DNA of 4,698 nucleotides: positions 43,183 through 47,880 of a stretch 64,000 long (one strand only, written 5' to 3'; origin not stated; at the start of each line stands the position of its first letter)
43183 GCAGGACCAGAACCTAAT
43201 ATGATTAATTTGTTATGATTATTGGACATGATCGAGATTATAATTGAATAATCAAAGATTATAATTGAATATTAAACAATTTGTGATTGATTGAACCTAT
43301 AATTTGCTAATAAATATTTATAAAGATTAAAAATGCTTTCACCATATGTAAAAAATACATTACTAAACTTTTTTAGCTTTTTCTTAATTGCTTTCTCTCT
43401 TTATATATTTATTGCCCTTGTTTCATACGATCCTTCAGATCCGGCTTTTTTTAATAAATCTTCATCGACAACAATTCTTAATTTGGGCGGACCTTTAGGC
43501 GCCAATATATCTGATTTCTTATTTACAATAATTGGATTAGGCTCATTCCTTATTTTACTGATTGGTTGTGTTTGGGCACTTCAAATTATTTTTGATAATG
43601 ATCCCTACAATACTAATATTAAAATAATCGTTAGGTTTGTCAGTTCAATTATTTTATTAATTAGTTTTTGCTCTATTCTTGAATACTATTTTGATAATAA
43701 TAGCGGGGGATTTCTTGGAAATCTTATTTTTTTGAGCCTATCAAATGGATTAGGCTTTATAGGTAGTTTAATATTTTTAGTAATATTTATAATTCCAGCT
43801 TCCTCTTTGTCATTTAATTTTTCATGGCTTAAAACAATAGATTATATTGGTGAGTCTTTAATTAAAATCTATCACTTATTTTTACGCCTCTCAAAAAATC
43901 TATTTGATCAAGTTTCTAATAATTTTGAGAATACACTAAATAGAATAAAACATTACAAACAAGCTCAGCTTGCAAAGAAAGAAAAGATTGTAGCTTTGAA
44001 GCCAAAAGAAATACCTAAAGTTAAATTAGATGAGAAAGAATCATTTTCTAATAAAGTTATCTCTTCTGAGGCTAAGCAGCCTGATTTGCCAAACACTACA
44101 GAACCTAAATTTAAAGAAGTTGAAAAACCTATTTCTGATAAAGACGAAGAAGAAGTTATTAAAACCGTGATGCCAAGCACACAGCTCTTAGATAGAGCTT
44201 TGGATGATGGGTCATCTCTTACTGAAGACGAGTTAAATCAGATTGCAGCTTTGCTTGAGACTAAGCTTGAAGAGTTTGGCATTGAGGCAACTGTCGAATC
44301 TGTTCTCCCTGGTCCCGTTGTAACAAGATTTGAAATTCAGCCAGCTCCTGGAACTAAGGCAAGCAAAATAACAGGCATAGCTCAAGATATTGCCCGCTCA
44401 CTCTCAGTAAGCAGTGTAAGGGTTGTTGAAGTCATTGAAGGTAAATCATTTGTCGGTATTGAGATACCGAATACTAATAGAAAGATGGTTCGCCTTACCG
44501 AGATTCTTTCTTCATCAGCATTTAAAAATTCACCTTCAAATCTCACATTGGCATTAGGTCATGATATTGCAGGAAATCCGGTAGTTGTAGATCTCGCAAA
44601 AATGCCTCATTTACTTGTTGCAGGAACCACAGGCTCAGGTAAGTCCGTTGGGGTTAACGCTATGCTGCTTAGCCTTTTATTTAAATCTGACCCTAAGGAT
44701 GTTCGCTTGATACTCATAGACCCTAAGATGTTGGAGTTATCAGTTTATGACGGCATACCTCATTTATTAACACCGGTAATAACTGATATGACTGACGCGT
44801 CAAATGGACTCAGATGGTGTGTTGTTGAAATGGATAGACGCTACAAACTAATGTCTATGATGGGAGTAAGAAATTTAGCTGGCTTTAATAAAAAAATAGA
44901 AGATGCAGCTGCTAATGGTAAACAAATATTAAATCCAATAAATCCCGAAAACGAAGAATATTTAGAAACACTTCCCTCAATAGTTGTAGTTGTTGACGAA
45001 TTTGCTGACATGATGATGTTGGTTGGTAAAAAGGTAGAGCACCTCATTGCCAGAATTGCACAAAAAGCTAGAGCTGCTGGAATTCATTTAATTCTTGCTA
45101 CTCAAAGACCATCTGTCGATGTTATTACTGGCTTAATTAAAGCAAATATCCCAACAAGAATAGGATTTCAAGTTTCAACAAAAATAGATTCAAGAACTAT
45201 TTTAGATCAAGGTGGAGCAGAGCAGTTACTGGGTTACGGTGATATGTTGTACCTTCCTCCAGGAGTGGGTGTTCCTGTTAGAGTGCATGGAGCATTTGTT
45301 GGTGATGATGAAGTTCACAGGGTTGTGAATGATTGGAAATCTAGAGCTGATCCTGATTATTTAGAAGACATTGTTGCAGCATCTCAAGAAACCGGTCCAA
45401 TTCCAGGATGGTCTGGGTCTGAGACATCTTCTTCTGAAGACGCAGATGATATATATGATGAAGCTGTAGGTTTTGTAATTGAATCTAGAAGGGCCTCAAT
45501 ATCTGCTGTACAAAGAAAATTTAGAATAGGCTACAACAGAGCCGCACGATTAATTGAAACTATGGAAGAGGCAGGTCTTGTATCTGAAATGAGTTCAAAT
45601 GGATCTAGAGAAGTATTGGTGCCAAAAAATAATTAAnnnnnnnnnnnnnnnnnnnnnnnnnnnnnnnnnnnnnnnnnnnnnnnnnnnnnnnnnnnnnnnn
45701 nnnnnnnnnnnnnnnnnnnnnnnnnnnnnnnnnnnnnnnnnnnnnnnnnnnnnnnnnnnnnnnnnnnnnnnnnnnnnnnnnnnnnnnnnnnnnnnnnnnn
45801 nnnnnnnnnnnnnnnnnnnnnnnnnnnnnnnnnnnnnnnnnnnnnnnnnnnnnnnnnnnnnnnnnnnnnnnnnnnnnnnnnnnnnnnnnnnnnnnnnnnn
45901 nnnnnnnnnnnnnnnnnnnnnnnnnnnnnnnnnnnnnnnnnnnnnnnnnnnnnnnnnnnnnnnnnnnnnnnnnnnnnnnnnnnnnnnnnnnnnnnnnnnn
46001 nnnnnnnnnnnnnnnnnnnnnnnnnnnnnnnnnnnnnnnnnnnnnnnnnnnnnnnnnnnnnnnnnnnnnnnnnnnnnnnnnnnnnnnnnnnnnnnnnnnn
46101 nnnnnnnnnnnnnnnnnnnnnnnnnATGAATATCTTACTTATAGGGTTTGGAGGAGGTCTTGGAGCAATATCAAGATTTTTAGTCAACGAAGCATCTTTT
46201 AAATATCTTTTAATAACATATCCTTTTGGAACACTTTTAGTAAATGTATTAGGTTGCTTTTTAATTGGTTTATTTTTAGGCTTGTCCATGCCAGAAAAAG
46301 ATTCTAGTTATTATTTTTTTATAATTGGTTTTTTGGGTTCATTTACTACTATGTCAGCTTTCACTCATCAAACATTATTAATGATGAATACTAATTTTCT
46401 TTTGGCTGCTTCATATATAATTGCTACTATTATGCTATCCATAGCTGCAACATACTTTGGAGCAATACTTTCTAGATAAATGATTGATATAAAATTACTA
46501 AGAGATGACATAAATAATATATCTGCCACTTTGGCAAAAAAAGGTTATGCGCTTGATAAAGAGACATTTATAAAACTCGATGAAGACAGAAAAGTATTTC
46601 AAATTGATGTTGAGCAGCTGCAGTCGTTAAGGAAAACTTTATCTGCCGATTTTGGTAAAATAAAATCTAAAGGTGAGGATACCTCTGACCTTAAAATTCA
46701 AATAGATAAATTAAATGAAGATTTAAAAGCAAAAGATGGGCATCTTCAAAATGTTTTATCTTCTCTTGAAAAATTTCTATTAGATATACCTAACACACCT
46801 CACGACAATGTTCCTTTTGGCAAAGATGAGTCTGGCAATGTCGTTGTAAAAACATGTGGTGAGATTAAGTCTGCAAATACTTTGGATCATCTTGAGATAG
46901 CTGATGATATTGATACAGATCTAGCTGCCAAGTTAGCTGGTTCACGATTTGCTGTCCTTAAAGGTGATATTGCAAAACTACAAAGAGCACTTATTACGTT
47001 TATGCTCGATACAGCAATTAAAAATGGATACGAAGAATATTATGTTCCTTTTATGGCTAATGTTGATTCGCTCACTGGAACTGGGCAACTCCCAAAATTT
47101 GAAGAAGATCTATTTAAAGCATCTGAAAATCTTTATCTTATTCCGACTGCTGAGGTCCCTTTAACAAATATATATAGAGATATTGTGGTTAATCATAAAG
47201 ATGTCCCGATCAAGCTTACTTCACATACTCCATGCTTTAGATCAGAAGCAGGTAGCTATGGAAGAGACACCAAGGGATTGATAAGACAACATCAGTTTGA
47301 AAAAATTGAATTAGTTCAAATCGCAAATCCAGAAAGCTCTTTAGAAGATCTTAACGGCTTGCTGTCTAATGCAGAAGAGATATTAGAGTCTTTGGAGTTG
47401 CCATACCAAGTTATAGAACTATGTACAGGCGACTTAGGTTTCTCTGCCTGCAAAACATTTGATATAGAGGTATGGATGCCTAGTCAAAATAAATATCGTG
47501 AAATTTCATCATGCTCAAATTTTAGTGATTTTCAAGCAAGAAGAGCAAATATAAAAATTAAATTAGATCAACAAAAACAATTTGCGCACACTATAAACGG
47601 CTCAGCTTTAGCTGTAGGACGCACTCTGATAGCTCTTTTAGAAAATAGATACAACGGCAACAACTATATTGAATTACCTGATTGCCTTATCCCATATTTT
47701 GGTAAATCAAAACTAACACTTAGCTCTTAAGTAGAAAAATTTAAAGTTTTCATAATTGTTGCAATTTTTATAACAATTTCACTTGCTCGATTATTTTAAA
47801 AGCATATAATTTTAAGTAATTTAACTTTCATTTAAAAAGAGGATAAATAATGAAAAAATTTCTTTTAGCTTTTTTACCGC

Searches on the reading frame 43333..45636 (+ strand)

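Call 10: search_protein_families(library=pfam, proteins=[window:43333-45636:+])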
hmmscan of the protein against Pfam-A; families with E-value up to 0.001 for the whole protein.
window:43333-45636:+ (767 aa): 5 families
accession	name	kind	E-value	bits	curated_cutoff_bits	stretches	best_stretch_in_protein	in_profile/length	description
PF01580.24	FtsK_SpoIIIE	-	1.4e-75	254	24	1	388-595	2-221/221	FtsK/SpoIIIE family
PF17854.6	FtsK_alpha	-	1.1e-30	106.2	22.9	1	280-380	1-101/101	FtsK alpha domain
PF13491.11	FtsK_4TM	-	5.1e-28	98.3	23.1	1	13-172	7-170/171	4TM region of DNA translocase FtsK/SpoIIIE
PF09397.16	FtsK_gamma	-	2.1e-26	91.8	30.6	1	703-763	2-62/63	Ftsk gamma domain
PF01935.23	DUF87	-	7.4e-05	23.4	23.2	1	415-464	12-60/220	Helicase HerA, central domain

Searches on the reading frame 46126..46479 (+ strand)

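Call 10: search_protein_families(library=pfam, proteins=[window:46126-46479:+])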
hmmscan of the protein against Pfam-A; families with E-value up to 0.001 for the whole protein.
window:46126-46479:+ (117 aa): 1 family
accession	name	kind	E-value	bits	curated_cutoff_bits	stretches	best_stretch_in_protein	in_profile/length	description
PF02537.21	CRCB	-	3.6e-22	79.1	32.9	1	4-112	1-102/103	CrcB-like protein, Camphor Resistance (CrcB)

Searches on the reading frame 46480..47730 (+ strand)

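Call 10: search_protein_families(library=pfam, proteins=[window:46480-47730:+])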
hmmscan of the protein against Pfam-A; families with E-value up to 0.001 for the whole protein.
window:46480-47730:+ (416 aa): 2 families
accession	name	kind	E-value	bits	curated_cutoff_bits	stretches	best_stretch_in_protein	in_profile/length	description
PF00587.30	tRNA-synt_2b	-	1.9e-42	145.8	29.3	1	215-389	8-178/179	tRNA synthetase class II core domain (G, H, P, S and T)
PF02403.27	Seryl_tRNA_N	-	4.6e-23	81.9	28.2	1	1-107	1-108/108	Seryl-tRNA synthetase N-terminal domain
